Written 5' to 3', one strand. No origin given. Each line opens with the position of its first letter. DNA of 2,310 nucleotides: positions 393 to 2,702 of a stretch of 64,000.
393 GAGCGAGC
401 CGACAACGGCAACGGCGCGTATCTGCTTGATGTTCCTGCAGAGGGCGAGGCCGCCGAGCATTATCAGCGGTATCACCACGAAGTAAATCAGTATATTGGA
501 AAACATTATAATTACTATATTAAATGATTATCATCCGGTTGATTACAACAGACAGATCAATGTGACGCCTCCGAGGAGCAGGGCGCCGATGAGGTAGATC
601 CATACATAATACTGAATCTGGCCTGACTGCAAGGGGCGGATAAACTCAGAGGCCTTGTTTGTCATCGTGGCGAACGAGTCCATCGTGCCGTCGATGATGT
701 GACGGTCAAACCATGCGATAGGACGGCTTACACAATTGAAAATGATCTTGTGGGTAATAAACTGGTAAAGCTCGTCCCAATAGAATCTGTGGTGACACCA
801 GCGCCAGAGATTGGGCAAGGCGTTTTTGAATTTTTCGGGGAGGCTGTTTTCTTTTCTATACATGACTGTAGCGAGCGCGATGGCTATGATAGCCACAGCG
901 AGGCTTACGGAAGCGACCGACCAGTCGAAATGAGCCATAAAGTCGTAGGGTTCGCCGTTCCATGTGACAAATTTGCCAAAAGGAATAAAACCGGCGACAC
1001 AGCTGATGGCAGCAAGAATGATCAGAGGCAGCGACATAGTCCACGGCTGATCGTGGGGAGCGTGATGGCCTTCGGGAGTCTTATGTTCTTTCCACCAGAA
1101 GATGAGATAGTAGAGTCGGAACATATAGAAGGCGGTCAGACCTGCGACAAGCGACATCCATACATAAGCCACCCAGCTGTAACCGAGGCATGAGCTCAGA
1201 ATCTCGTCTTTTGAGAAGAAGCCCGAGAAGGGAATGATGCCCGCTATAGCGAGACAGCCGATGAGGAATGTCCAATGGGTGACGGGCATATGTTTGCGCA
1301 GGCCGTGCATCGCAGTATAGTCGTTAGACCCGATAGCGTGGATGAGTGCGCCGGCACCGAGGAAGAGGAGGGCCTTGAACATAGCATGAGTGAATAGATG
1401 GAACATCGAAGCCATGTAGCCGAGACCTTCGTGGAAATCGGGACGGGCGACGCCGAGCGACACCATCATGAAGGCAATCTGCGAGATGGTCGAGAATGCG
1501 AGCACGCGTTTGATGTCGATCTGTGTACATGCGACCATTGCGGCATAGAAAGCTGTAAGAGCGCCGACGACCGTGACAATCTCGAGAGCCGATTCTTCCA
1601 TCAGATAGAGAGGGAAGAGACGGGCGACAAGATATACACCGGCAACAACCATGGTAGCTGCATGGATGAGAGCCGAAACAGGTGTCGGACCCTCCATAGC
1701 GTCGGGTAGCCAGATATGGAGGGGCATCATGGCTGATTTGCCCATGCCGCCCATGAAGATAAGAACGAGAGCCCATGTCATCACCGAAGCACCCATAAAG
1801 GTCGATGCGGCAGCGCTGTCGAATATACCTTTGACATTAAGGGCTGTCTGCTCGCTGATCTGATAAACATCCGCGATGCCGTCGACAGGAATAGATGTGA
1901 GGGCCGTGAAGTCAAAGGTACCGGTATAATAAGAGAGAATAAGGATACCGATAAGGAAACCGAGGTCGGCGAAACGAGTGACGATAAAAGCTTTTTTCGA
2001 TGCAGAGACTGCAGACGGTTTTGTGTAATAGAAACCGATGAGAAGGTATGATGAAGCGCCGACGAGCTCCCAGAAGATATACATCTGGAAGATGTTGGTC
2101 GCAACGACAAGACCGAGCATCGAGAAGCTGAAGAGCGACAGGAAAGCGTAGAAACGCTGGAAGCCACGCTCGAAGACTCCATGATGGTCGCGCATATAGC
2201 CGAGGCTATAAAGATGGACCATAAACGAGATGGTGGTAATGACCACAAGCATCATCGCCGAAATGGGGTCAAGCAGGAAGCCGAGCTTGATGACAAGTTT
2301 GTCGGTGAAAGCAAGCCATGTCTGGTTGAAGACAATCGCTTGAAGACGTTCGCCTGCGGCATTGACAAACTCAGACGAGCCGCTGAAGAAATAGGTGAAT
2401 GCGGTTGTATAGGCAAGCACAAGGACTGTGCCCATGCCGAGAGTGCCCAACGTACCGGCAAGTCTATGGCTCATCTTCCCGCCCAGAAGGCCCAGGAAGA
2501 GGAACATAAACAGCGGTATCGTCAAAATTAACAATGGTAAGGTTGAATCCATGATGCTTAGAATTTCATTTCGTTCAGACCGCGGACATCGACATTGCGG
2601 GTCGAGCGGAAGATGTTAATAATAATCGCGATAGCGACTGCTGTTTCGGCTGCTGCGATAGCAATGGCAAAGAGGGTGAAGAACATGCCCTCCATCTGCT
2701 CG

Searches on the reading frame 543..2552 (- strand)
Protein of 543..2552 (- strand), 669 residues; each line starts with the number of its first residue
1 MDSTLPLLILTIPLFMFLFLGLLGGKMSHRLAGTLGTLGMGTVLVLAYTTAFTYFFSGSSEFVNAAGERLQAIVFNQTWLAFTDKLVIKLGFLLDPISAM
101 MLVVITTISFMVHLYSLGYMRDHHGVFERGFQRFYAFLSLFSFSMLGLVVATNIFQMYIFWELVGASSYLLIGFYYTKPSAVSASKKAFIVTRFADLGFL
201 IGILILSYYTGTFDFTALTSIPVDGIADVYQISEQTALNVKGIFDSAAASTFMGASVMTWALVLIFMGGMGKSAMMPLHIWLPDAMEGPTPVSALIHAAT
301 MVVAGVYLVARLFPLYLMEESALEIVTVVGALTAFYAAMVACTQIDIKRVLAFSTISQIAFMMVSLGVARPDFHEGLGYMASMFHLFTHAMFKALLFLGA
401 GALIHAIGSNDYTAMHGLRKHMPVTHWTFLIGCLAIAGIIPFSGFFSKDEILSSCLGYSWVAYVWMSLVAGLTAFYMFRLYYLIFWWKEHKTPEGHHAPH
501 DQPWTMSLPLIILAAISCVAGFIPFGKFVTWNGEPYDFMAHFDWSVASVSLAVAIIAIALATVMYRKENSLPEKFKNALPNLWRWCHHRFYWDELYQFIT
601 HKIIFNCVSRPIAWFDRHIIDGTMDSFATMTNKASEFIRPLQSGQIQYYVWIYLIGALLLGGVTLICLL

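Call 89: search_protein_families(library=pfam, proteins=[window:543-2552:-], max_evalue=0.00001)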
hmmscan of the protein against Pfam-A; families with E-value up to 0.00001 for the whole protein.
window:543-2552:- (669 aa): 2 families
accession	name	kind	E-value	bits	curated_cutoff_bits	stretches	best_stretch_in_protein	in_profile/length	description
PF00361.26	Proton_antipo_M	-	3.6e-74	250.1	21.5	1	151-470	1-290/294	NADH:quinone oxidoreductase/Mrp antiporter, TM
PF00662.26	Proton_antipo_N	-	9.7e-18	64.3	24.5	1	79-135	1-51/51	NADH-Ubiquinone oxidoreductase (complex I), chain 5 N-terminus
